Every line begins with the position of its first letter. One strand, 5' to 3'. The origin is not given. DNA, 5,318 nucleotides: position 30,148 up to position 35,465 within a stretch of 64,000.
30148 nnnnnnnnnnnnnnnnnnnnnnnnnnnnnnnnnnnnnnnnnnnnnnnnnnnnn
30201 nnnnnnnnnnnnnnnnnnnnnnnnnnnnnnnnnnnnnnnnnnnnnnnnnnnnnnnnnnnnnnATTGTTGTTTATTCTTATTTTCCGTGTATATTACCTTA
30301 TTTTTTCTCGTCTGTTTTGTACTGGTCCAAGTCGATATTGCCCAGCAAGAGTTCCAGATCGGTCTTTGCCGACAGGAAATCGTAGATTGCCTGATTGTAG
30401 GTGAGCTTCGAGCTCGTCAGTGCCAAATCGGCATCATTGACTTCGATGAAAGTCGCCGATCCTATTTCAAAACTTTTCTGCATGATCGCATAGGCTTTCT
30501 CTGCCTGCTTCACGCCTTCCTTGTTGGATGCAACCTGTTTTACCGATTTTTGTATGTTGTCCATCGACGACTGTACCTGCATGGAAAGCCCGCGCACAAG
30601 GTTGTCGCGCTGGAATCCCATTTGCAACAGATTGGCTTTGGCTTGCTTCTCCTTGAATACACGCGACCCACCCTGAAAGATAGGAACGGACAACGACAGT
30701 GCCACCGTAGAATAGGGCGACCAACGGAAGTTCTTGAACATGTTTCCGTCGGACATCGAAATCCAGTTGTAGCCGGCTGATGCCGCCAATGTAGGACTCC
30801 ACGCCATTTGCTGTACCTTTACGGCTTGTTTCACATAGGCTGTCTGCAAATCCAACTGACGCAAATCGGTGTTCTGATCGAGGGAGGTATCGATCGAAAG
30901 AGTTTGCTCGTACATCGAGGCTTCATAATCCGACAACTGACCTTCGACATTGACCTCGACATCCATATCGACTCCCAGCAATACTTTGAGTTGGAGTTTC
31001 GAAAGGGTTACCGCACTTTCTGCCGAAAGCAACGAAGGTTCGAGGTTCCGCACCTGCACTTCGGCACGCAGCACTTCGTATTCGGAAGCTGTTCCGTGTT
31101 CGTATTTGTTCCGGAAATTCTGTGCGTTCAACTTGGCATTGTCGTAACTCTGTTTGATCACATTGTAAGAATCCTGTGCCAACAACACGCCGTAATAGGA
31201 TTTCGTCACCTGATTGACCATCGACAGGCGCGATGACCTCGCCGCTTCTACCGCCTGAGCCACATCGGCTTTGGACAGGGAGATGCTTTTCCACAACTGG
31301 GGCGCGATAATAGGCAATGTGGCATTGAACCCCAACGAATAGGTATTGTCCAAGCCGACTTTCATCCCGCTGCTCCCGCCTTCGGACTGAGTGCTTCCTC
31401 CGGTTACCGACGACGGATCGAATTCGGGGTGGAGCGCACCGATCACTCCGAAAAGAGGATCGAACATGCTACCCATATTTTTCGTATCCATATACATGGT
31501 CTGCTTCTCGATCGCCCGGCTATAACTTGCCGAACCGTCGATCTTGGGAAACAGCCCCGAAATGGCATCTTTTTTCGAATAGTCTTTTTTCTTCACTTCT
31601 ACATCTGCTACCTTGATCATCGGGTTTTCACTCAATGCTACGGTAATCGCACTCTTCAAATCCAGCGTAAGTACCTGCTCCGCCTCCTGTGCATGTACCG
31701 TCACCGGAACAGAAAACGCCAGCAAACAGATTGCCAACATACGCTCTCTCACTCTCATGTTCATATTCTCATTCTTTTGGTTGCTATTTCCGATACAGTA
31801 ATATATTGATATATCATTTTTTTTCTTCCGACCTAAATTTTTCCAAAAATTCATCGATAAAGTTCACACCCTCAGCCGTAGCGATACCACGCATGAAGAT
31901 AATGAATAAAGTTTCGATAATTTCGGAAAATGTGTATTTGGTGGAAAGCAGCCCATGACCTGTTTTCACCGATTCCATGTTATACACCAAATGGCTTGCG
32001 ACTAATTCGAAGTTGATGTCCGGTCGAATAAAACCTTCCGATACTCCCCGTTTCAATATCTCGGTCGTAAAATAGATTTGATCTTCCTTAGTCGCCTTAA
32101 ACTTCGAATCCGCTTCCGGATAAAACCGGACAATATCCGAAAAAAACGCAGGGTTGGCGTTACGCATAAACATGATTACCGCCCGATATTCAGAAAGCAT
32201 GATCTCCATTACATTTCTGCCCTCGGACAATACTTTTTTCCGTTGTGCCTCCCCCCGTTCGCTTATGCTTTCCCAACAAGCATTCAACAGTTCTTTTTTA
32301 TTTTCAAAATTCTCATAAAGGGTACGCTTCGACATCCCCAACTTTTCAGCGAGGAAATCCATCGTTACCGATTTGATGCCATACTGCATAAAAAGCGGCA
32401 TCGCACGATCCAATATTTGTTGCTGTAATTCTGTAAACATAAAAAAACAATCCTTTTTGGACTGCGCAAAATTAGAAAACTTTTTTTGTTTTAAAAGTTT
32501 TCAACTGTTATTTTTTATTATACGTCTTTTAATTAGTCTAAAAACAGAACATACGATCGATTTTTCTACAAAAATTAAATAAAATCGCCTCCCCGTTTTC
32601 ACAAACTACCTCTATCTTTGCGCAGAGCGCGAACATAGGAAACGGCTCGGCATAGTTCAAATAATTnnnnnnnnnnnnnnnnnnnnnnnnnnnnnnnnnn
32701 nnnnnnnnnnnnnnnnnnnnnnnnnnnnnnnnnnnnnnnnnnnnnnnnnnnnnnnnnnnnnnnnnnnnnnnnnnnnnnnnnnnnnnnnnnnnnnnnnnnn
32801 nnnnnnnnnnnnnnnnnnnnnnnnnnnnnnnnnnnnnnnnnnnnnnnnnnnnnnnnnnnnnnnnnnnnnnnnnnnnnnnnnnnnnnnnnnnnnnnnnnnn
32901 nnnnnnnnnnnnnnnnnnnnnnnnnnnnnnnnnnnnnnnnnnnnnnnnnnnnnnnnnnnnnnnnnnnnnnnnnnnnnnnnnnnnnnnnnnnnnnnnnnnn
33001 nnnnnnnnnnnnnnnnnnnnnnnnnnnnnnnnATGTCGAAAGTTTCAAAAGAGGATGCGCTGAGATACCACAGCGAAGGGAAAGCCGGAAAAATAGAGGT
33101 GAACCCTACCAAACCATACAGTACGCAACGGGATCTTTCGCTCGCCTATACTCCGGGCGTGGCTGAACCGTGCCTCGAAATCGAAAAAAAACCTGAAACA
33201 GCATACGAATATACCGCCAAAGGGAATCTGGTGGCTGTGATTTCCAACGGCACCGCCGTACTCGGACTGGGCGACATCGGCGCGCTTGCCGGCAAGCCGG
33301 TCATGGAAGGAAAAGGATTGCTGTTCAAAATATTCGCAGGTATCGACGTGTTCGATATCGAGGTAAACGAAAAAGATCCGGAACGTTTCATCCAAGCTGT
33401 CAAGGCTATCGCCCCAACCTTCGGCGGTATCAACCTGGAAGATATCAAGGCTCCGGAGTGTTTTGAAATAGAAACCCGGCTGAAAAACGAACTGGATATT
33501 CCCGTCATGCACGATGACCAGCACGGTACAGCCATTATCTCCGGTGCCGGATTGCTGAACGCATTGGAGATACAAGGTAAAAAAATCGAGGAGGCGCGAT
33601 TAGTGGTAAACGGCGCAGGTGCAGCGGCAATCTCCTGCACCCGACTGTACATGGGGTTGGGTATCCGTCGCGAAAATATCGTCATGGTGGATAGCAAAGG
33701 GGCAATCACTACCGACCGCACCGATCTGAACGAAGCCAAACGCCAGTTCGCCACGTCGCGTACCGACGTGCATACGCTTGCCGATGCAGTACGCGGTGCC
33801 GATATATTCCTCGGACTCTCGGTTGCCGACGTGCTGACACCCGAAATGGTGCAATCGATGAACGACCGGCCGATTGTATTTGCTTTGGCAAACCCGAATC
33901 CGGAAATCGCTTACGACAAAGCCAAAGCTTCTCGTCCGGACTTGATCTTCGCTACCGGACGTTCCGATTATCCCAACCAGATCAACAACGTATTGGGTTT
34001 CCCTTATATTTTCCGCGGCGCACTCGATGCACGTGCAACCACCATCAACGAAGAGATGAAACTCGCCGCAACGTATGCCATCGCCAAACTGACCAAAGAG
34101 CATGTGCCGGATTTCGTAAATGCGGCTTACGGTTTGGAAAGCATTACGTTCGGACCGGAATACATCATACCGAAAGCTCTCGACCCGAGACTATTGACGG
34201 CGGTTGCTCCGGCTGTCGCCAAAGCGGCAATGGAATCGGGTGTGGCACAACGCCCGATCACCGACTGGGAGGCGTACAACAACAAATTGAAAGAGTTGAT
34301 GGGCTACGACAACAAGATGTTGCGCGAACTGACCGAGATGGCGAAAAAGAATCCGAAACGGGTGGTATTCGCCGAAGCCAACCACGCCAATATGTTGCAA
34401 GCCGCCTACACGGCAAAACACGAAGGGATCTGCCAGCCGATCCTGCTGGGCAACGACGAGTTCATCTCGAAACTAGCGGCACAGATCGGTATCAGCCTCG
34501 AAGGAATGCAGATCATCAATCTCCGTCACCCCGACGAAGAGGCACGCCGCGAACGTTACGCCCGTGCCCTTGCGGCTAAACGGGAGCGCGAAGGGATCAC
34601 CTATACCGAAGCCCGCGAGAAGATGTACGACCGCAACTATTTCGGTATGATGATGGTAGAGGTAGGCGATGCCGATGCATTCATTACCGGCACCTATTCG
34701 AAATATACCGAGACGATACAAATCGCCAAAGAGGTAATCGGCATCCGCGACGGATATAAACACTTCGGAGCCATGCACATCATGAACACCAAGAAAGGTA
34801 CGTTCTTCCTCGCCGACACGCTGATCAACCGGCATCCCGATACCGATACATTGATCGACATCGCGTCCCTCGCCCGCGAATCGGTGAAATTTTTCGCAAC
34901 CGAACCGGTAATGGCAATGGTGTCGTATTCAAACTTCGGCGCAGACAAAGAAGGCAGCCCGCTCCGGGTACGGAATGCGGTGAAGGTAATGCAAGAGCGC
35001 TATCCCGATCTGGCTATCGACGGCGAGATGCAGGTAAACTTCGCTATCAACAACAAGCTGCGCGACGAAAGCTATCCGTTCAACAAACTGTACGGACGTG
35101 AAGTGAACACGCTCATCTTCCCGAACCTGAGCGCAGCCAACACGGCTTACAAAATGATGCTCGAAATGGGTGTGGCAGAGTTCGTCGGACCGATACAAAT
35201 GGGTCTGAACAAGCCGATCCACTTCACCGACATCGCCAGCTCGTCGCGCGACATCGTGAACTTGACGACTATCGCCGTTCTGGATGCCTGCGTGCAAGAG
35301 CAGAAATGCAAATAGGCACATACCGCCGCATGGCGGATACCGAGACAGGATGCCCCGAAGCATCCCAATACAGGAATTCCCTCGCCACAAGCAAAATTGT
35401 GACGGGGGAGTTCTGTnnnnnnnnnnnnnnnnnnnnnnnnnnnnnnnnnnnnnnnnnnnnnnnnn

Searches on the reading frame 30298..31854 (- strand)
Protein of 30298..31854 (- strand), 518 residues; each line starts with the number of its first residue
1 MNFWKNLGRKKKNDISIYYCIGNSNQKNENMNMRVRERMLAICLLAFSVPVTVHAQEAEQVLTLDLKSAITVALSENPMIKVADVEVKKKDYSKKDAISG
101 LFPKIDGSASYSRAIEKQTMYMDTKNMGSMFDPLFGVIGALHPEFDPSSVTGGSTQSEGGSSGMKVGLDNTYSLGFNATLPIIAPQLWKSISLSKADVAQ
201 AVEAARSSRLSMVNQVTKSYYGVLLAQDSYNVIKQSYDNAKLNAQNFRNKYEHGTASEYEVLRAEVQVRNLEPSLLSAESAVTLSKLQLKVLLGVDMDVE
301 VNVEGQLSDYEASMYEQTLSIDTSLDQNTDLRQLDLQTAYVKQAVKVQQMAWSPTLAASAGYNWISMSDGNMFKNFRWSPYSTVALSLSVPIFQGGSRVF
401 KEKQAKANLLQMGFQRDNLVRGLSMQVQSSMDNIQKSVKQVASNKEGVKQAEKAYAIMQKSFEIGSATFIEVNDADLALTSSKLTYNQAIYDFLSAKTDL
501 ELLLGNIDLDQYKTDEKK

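Call 11: search_protein_families(library=pfam, proteins=[window:30298-31854:-])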
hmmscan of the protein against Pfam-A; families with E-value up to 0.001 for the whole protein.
window:30298-31854:- (518 aa): 1 family
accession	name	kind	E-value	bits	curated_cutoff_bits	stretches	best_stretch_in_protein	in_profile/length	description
PF02321.23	OEP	-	2e-59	201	22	2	321-505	5-187/187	Outer membrane efflux protein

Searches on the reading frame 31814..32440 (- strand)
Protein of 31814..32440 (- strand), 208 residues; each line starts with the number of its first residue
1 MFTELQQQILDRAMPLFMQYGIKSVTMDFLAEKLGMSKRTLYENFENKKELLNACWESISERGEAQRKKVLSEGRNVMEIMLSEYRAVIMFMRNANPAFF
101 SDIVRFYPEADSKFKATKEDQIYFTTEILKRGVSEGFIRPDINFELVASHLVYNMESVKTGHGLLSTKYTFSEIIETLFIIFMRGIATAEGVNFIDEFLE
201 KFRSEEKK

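Call 11: search_protein_families(library=pfam, proteins=[window:31814-32440:-])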
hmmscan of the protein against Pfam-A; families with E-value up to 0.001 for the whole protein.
window:31814-32440:- (208 aa): 1 family
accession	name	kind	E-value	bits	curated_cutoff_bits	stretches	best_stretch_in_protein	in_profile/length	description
PF00440.29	TetR_N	-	1.1e-12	48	24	1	9-55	1-47/47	Bacterial regulatory proteins, tetR family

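Call 64: find_encoding_contigs(protein=window:31814-32440:-, flank=1500, max_places=10)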
Protein window:31814-32440:- (208 aa): 21 contigs read that carry it; 9 places shown.
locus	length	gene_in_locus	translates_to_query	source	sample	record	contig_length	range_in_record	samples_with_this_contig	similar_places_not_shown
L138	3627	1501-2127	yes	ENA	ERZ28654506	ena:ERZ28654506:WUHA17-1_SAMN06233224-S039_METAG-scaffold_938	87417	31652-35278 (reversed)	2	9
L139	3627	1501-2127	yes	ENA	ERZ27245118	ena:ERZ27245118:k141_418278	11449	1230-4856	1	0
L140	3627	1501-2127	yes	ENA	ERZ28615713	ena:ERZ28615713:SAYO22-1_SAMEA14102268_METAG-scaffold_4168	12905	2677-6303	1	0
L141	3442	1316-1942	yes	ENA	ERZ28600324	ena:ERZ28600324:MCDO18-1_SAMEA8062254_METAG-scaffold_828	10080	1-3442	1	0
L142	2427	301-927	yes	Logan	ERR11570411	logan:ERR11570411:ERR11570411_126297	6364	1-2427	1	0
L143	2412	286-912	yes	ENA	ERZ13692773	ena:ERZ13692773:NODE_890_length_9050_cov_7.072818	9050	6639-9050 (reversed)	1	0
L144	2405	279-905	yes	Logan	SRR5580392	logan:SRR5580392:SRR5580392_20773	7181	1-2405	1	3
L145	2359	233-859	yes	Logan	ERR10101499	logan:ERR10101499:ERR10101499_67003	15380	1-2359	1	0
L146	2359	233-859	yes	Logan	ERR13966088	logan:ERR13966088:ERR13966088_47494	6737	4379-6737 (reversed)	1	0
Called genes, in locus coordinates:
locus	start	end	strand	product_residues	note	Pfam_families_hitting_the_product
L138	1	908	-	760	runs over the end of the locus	PF00390:malic, PF03949:Malic_M, PF01515:PTA_PTB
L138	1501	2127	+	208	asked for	PF00440:TetR_N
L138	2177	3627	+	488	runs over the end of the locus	PF02321:OEP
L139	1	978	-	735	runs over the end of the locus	?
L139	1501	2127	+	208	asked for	PF00440:TetR_N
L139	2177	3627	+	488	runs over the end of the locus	PF02321:OEP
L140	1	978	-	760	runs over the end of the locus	PF00390:malic, PF03949:Malic_M, PF01515:PTA_PTB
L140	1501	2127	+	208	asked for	PF00440:TetR_N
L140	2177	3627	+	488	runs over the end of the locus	PF02321:OEP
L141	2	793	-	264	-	?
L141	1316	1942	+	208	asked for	PF00440:TetR_N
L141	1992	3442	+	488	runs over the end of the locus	PF02321:OEP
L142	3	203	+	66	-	?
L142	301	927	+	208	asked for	PF00440:TetR_N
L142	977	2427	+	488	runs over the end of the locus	PF02321:OEP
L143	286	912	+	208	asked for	PF00440:TetR_N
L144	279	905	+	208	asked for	PF00440:TetR_N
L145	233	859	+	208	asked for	PF00440:TetR_N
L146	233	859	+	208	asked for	PF00440:TetR_N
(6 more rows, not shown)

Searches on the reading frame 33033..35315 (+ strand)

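Call 11: search_protein_families(library=pfam, proteins=[window:33033-35315:+])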
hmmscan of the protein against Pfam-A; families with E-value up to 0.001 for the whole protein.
window:33033-35315:+ (760 aa): 3 families
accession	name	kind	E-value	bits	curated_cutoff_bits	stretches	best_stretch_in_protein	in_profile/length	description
PF01515.24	PTA_PTB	-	2.5e-83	280.5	24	1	430-749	3-319/319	Phosphate acetyl/butaryl transferase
PF00390.24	malic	-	8.3e-33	114.2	23.1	1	19-151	2-182/182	Malic enzyme, N-terminal domain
PF03949.21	Malic_M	-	4.9e-26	92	23.5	1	165-358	3-229/258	Malic enzyme, NAD binding domain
